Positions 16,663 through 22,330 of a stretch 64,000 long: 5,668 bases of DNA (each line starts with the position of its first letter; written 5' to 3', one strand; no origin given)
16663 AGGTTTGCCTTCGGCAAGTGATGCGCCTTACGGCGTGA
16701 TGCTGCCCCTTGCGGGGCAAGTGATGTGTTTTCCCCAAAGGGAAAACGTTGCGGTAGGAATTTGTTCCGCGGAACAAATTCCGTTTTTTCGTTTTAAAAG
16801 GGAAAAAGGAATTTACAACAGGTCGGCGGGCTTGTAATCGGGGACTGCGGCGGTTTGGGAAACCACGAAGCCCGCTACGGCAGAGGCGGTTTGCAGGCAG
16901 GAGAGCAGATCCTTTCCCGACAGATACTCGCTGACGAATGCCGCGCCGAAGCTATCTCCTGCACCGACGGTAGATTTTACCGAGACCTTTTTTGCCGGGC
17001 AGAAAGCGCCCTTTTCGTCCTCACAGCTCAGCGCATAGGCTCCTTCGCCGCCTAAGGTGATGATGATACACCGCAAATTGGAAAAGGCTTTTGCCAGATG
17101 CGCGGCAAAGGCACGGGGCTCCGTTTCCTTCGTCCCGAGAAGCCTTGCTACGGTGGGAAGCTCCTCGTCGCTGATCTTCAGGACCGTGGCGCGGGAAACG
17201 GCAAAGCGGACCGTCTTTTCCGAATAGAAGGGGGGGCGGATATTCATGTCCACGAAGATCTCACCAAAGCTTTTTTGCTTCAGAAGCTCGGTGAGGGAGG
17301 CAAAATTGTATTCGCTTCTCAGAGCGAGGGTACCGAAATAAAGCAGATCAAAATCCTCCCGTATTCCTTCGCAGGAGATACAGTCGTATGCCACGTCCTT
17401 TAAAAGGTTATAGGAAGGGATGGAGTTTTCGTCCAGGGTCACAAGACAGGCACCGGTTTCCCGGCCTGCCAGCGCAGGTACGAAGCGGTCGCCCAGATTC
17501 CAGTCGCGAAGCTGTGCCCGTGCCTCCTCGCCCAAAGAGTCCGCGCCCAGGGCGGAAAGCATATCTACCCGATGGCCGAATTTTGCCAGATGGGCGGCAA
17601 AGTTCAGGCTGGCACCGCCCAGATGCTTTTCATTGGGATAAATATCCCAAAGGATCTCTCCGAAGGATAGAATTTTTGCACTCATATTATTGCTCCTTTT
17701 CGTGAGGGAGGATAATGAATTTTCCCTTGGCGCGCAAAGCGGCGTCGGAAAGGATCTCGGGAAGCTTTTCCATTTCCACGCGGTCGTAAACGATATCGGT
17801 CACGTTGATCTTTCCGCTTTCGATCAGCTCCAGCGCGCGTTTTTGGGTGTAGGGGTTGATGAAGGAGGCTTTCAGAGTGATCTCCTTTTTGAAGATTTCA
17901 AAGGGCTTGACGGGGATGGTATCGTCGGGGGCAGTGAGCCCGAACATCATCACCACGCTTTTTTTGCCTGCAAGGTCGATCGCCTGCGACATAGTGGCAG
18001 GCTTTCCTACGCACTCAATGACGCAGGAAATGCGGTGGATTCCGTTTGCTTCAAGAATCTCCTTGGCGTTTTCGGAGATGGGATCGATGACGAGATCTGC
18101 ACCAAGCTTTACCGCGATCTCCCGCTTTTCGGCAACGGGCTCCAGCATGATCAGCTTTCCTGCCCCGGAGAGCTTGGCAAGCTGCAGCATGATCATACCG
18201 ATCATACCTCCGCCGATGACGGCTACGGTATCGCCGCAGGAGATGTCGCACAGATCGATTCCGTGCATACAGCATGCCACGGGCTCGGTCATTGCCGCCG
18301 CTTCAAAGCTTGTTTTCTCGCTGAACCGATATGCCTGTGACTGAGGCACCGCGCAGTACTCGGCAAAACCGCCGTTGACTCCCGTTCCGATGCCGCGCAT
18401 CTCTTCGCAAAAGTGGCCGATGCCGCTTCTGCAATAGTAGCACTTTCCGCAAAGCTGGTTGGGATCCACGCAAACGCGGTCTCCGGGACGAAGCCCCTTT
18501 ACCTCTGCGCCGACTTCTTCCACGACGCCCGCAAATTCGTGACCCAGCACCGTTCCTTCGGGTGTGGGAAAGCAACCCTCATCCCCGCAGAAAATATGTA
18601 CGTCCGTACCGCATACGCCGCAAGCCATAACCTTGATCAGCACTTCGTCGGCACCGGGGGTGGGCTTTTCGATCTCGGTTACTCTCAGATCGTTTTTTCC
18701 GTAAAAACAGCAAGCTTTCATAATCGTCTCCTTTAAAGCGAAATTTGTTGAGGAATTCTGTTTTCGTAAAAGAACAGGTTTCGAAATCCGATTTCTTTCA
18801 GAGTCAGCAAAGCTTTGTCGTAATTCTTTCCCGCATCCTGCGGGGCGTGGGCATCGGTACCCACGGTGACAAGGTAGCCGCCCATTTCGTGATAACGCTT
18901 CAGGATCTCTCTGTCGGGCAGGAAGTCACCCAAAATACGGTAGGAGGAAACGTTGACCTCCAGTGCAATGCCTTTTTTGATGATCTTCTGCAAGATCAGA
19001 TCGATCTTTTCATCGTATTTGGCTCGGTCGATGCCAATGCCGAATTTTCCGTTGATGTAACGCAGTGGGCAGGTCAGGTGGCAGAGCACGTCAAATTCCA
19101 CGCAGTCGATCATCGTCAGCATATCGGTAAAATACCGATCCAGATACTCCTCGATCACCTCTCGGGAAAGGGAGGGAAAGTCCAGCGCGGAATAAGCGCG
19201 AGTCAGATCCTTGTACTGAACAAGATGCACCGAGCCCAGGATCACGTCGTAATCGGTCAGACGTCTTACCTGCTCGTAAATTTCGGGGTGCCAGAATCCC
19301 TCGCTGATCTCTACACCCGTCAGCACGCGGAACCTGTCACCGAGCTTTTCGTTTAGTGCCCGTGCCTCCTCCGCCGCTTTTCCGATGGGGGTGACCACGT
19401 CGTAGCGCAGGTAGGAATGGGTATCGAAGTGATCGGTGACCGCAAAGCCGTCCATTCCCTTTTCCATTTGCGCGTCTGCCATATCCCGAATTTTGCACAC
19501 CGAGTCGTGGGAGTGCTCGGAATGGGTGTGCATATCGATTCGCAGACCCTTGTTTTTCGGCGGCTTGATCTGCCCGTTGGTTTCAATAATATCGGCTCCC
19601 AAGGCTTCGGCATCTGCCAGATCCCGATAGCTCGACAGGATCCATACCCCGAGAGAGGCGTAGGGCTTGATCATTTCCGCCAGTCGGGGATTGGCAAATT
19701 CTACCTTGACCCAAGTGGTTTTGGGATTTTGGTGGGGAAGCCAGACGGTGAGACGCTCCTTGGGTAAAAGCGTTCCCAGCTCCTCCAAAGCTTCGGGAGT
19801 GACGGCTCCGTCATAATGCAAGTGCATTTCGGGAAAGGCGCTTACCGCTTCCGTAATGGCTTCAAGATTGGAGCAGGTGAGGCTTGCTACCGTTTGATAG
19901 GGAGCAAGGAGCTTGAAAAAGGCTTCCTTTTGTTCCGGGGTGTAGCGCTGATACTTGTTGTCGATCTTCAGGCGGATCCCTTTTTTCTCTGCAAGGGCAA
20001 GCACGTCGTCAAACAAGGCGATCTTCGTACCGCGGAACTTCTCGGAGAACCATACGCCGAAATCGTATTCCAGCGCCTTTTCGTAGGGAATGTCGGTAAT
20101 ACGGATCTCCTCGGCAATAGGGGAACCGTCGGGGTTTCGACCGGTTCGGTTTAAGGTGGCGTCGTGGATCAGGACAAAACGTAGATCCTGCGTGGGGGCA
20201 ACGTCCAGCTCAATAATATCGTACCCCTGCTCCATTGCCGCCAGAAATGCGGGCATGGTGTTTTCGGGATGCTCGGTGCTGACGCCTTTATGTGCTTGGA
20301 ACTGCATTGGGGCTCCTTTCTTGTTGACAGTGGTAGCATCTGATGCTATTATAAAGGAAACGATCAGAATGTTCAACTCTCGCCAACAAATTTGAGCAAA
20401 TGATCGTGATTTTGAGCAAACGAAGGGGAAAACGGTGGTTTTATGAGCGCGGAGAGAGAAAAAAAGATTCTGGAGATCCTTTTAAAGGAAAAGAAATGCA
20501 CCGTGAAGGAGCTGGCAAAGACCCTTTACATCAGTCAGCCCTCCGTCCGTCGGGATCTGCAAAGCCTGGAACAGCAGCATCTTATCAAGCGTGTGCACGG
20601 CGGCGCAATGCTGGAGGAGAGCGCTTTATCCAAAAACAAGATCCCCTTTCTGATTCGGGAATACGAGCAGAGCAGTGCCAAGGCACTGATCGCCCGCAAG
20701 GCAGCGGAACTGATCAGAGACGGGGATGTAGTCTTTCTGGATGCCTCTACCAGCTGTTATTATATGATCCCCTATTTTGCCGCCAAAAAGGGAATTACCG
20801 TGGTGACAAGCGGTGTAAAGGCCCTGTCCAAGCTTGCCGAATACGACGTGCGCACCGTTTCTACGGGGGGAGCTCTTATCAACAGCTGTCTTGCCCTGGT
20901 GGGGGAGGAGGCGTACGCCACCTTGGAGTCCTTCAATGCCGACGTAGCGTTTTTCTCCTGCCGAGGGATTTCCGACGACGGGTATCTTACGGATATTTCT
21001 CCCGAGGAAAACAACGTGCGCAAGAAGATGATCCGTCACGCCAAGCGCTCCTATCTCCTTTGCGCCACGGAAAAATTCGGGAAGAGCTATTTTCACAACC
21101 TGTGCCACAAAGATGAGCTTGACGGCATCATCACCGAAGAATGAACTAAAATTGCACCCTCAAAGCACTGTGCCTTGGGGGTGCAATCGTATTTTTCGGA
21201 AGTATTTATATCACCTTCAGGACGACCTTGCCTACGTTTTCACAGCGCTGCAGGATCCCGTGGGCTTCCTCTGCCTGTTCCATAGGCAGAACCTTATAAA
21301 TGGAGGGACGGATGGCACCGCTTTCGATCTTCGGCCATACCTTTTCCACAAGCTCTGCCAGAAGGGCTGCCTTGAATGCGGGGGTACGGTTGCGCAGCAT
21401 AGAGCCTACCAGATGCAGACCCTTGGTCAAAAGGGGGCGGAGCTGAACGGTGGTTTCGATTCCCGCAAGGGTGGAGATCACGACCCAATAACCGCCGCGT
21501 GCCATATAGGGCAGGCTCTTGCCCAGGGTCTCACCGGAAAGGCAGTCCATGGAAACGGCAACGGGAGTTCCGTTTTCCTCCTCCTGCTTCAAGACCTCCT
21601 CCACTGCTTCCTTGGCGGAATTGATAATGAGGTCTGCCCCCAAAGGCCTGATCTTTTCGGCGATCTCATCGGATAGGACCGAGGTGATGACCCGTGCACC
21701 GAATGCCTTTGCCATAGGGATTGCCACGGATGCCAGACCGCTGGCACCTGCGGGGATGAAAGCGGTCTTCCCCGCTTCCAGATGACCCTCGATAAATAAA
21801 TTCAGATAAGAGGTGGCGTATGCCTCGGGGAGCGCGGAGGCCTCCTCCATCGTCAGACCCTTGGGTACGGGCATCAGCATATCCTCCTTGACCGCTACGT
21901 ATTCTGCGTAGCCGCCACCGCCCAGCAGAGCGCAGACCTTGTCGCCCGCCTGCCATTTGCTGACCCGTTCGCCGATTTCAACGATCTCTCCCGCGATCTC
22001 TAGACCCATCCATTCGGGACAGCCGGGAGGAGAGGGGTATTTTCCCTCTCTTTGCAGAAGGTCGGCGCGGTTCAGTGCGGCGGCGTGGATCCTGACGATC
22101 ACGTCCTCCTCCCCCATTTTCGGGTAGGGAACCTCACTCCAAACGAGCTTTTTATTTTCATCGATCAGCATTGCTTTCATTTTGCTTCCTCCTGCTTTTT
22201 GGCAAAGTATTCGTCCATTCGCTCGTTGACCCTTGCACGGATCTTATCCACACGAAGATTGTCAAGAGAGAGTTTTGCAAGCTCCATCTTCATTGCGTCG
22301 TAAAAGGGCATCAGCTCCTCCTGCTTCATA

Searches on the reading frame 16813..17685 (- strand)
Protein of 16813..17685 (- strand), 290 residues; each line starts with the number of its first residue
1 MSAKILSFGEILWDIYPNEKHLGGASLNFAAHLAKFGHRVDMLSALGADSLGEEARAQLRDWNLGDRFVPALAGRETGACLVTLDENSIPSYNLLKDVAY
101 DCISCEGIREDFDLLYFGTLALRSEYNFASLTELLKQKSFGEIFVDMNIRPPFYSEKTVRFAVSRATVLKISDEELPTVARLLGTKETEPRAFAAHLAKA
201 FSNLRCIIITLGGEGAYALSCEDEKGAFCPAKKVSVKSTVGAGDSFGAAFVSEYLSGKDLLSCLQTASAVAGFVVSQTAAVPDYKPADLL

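Call 36: search_protein_families(library=pfam, proteins=[window:16813-17685:-], max_evalue=0.001)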
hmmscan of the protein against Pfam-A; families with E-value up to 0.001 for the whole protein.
window:16813-17685:- (290 aa): 1 family
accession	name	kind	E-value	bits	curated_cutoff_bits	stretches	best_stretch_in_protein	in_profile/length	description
PF00294.29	PfkB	-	3.3e-43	148.6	25.8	1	19-281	32-296/302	pfkB family carbohydrate kinase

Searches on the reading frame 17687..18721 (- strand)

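Call 36: search_protein_families(library=pfam, proteins=[window:17687-18721:-], max_evalue=0.001)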
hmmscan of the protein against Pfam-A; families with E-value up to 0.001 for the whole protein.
window:17687-18721:- (344 aa): 3 families
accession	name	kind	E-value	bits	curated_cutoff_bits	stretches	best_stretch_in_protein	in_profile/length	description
PF08240.17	ADH_N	-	1.4e-30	106.1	23.5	1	23-132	1-101/104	Alcohol dehydrogenase GroES-like domain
PF00107.32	ADH_zinc_N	-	1.5e-21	77.1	31.8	1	174-301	2-128/129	Zinc-binding dehydrogenase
PF16912.11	Glu_dehyd_C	-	4.5e-06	26.7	34.9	1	164-275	32-143/211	Glucose dehydrogenase C-terminus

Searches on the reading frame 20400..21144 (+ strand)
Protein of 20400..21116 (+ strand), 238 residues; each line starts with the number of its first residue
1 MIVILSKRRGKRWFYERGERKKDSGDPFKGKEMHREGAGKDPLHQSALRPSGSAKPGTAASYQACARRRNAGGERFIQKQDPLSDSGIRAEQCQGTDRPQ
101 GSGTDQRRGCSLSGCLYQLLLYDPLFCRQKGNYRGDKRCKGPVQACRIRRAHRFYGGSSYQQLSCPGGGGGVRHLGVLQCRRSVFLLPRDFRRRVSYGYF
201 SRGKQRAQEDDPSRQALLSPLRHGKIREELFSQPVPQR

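Call 36: search_protein_families(library=pfam, proteins=[window:20400-21116:+], max_evalue=0.001)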
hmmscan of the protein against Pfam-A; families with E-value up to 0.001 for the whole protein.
window:20400-21116:+ (238 aa): 0 families

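Call 88: search_protein_families(library=pfam, proteins=[window:20443-21144:+], max_evalue=0.001)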
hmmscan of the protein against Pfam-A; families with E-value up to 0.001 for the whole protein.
window:20443-21144:+ (233 aa): 16 families
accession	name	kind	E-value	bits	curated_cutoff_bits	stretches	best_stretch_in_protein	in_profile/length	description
PF00455.28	DeoRC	-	4.4e-42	144.2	31.8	1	76-232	2-159/160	DeoR C terminal sensor domain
PF08220.18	HTH_DeoR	-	7.4e-16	58.1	21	1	5-60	1-56/57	DeoR-like helix-turn-helix domain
PF13412.12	HTH_24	-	1.6e-07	31.2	21.9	1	5-49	4-48/48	Winged helix-turn-helix DNA-binding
PF08279.18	HTH_11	-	1.9e-06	28.1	25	1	5-44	1-41/55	HTH domain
PF12802.13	MarR_2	-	3e-06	27.7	27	1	9-51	10-53/61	MarR family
PF01978.25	TrmB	-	3.1e-06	27.4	25.6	1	4-54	8-58/68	Sugar-specific transcriptional regulator TrmB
PF01047.28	MarR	-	1.4e-05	25.3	24.6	1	8-52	7-51/59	MarR family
PF01022.26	HTH_5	-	1.5e-05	25.2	22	1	8-49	6-46/47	Bacterial regulatory protein, arsR family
PF05043.19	Mga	-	5.9e-05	24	21.1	1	8-44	20-56/87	Mga helix-turn-helix domain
PF25212.1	HVO_A0114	-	7.8e-05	22.8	27.6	1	5-54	23-72/84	HVO_A0114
PF08280.17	HTH_Mga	-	0.00029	21.2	23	1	4-42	5-43/59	M protein trans-acting positive regulator (MGA) HTH domain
PF25213.1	HVO_A0261_N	-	0.00033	20.9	35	1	7-53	14-59/86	HVO_A0261 N-terminal domain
PF00392.27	GntR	-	0.00064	19.8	27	0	17-55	22-61/64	Bacterial regulatory proteins, gntR family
PF12840.13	HTH_20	-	0.0009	19.6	27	0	9-50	9-50/51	Helix-turn-helix domain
PF21476.4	PF0610-like_N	-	0.00099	19.7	33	0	7-42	4-38/50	PF0610-like, N-terminal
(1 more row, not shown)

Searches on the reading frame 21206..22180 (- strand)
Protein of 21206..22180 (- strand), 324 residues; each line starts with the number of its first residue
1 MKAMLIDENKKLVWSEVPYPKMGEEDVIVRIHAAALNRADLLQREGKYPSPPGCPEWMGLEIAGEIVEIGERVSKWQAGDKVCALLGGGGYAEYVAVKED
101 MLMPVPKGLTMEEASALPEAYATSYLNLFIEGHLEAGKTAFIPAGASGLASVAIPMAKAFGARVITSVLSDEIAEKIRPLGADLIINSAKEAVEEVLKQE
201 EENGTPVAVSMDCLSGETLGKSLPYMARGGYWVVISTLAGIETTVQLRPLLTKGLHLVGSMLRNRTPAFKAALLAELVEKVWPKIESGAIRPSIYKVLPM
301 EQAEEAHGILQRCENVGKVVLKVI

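Call 36: search_protein_families(library=pfam, proteins=[window:21206-22180:-], max_evalue=0.001)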
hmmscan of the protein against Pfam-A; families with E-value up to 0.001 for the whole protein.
window:21206-22180:- (324 aa): 3 families
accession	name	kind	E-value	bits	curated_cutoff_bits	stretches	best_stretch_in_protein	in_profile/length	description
PF08240.17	ADH_N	-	2.2e-19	70.1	23.5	1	23-107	1-104/104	Alcohol dehydrogenase GroES-like domain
PF00107.32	ADH_zinc_N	-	2.6e-18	66.7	31.8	1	148-273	1-123/129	Zinc-binding dehydrogenase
PF13602.12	ADH_zinc_N_2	-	9.4e-15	56.2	27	1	180-321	1-134/134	Zinc-binding dehydrogenase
